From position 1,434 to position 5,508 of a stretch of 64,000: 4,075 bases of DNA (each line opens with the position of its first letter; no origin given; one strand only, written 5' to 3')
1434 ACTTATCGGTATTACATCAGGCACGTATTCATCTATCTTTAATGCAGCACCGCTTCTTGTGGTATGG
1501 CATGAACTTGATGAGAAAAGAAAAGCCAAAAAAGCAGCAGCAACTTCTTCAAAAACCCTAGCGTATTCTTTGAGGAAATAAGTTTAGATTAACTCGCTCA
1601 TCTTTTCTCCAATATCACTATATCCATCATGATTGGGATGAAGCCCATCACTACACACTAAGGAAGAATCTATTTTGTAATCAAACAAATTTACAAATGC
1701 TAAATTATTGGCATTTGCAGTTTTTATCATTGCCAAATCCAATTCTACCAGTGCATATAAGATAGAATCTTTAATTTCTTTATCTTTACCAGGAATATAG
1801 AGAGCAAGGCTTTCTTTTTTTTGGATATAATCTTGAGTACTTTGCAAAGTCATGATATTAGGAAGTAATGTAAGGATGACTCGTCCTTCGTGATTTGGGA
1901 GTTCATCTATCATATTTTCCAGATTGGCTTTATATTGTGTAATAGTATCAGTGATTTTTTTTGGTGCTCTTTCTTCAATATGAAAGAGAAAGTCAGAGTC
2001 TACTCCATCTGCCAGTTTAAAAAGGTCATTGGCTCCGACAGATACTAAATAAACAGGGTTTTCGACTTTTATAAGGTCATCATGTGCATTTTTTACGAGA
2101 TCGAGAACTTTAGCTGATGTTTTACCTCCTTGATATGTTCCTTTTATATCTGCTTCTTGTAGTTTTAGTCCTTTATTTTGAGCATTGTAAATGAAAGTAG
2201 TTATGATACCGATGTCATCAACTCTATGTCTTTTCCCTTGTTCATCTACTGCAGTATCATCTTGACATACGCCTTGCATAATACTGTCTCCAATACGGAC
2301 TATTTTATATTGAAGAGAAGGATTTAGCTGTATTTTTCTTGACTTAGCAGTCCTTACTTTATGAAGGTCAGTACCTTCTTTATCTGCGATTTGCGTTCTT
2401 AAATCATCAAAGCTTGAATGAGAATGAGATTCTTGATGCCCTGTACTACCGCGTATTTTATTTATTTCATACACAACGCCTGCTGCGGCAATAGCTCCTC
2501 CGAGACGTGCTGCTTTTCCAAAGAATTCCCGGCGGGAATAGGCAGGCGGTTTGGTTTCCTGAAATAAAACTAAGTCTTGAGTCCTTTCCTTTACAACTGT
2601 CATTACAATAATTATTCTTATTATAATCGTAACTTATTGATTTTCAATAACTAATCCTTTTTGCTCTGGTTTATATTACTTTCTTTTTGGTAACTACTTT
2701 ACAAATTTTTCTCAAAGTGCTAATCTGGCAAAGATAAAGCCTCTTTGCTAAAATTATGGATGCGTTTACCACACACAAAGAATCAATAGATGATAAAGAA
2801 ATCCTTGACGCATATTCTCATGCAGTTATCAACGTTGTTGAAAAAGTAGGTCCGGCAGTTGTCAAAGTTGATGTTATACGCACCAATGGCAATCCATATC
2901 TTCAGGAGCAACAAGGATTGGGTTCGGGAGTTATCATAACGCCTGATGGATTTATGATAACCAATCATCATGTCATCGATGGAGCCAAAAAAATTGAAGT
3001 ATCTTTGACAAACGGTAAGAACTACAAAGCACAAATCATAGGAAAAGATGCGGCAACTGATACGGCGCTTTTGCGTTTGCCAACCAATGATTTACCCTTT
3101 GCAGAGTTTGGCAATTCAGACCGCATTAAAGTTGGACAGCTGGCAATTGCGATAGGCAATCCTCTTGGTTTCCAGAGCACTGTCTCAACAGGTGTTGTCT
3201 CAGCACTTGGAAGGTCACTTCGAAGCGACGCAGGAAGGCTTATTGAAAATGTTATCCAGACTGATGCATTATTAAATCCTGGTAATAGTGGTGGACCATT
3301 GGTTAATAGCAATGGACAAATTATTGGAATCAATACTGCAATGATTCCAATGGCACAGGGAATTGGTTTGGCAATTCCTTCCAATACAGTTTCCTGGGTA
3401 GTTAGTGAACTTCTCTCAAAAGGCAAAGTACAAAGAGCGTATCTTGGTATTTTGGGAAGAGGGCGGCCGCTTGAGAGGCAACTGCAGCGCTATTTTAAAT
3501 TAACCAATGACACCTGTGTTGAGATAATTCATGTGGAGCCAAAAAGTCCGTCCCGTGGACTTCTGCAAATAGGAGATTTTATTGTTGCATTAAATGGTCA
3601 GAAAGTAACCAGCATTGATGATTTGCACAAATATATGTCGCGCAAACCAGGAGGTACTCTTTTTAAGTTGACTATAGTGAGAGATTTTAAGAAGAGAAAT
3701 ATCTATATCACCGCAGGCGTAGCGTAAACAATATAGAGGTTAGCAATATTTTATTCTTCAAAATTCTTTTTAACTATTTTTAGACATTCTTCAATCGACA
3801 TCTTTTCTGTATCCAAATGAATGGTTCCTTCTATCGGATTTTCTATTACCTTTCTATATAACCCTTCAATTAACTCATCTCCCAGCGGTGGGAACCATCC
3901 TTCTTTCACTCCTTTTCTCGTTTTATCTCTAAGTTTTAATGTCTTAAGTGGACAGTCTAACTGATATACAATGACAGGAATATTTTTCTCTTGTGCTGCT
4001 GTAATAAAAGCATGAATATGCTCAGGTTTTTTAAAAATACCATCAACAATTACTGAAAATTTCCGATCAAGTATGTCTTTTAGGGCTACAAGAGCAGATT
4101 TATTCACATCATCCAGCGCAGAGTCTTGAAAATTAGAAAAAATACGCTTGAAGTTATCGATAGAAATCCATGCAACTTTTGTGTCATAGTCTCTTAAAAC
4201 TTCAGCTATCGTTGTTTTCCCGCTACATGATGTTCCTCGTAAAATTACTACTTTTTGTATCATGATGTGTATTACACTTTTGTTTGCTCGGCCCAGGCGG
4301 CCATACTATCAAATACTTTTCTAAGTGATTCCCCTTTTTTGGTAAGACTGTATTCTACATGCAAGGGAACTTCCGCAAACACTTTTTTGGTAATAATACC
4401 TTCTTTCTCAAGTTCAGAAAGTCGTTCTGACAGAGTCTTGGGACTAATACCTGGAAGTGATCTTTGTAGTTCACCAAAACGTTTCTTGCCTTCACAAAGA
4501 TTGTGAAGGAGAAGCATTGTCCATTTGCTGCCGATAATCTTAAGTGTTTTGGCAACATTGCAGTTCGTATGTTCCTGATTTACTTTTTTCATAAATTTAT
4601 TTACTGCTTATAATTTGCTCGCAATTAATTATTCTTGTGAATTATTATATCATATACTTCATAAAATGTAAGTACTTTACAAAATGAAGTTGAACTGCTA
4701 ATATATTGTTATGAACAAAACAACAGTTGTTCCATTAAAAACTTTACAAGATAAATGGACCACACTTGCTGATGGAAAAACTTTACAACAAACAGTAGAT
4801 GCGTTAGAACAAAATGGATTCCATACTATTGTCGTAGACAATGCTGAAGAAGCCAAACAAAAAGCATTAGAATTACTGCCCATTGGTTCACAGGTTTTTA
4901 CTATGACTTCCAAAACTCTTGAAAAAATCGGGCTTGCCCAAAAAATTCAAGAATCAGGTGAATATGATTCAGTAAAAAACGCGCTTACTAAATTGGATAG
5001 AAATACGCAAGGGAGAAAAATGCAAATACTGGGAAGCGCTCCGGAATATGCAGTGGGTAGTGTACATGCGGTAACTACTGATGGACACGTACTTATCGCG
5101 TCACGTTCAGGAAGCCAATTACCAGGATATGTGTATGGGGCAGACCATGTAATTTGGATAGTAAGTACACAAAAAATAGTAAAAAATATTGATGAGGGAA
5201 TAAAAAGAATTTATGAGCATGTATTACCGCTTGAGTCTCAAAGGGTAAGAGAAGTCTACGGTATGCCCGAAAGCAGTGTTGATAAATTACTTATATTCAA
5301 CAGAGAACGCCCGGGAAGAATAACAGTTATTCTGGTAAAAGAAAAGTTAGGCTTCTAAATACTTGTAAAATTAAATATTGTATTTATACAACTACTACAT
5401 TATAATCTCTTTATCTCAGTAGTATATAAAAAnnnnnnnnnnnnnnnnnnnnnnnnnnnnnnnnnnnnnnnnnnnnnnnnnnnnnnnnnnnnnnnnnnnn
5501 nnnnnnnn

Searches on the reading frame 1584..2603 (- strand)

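Call 12: search_protein_families(library=pfam, proteins=[window:1584-2603:-], max_evalue=0.001)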
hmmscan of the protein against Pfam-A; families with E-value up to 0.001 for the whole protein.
window:1584-2603:- (339 aa): 2 families
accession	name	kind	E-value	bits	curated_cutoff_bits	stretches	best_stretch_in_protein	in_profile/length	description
PF00657.28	Lipase_GDSL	-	7.8e-12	46.2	23.6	1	101-334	1-207/208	GDSL-like Lipase/Acylhydrolase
PF13472.12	Lipase_GDSL_2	-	1.1e-06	29.7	32.9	1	104-328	2-176/178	GDSL-like Lipase/Acylhydrolase family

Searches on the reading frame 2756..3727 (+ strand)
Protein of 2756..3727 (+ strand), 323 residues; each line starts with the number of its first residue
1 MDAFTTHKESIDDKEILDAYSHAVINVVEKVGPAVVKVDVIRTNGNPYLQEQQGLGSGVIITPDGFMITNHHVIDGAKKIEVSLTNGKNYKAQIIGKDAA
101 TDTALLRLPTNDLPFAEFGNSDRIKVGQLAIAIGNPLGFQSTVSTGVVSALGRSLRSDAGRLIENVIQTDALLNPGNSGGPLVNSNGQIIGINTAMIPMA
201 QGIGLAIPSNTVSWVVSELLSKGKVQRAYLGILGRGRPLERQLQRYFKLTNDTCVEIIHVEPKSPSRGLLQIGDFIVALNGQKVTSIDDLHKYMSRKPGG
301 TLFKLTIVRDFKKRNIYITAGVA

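Call 12: search_protein_families(library=pfam, proteins=[window:2756-3727:+], max_evalue=0.001)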
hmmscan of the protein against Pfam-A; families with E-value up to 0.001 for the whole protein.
window:2756-3727:+ (323 aa): 6 families
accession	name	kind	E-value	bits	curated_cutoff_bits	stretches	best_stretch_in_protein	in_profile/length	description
PF13365.12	Trypsin_2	-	3.5e-34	119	27.6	1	56-192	1-144/144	Trypsin-like peptidase domain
PF00089.32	Trypsin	-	2.9e-16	60.4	20.6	1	55-214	26-219/220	Trypsin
PF13180.12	PDZ_2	-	2.5e-09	37.7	27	1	254-318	13-78/80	PDZ domain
PF17820.7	PDZ_6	-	9.7e-08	32.1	27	1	260-309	5-54/54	PDZ domain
PF00595.29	PDZ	-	3.3e-05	24.6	23.2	1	225-305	7-78/81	PDZ domain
PF10459.15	Peptidase_S46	-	4e-05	22.9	22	0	53-90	46-81/698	Peptidase S46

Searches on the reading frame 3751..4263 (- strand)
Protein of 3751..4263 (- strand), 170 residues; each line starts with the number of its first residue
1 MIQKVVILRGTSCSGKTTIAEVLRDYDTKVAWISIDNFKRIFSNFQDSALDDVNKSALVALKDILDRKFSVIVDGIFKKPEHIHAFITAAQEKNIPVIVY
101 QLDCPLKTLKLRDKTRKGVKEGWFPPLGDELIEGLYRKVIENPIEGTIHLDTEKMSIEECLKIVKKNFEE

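Call 12: search_protein_families(library=pfam, proteins=[window:3751-4263:-], max_evalue=0.001)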
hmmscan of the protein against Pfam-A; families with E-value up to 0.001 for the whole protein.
window:3751-4263:- (170 aa): 5 families
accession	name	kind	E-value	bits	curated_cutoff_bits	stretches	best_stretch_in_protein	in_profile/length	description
PF13671.12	AAA_33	-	3.5e-10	40.8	27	1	5-118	1-120/143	AAA domain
PF07931.18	CPT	-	4.1e-09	36.9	22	1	4-168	2-171/172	Chloramphenicol phosphotransferase-like protein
PF06414.18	Zeta_toxin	-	7.3e-08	32.5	22.3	1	4-105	17-132/199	Zeta toxin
PF13238.12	AAA_18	-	2.2e-05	25.3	29.4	1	6-117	1-112/128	AAA domain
PF08433.16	KTI12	-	0.00011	22.3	22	1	6-137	4-135/271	Chromatin associated protein KTI12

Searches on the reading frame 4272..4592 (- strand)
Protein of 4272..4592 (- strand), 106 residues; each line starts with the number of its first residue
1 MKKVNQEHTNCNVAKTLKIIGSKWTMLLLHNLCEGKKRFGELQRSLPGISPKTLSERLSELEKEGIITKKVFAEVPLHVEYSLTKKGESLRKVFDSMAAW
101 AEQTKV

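Call 12: search_protein_families(library=pfam, proteins=[window:4272-4592:-], max_evalue=0.001)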
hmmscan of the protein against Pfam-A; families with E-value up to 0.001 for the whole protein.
window:4272-4592:- (106 aa): 3 families
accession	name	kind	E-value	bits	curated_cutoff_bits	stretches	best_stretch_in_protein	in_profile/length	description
PF01638.23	HxlR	-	9.3e-32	109.2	20.8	1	19-103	1-85/91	HxlR-like helix-turn-helix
PF01022.26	HTH_5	-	5.8e-05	23.3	22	1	28-69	7-47/47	Bacterial regulatory protein, arsR family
PF13412.12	HTH_24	-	0.00031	20.7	21.9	1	48-68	28-48/48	Winged helix-turn-helix DNA-binding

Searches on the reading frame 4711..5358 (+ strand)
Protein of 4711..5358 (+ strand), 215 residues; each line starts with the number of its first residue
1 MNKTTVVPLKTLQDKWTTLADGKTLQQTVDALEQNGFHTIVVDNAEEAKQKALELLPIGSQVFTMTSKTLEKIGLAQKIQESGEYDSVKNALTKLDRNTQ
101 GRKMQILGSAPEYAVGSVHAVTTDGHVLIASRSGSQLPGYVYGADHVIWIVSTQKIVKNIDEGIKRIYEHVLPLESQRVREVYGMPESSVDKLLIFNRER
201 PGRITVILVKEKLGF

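Call 12: search_protein_families(library=pfam, proteins=[window:4711-5358:+], max_evalue=0.001)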
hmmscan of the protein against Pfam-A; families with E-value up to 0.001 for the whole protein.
window:4711-5358:+ (215 aa): 1 family
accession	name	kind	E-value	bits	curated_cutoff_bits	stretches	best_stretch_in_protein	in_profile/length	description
PF02589.21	LUD_dom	-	2.9e-21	76.5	22.6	1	25-209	1-189/189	LUD domain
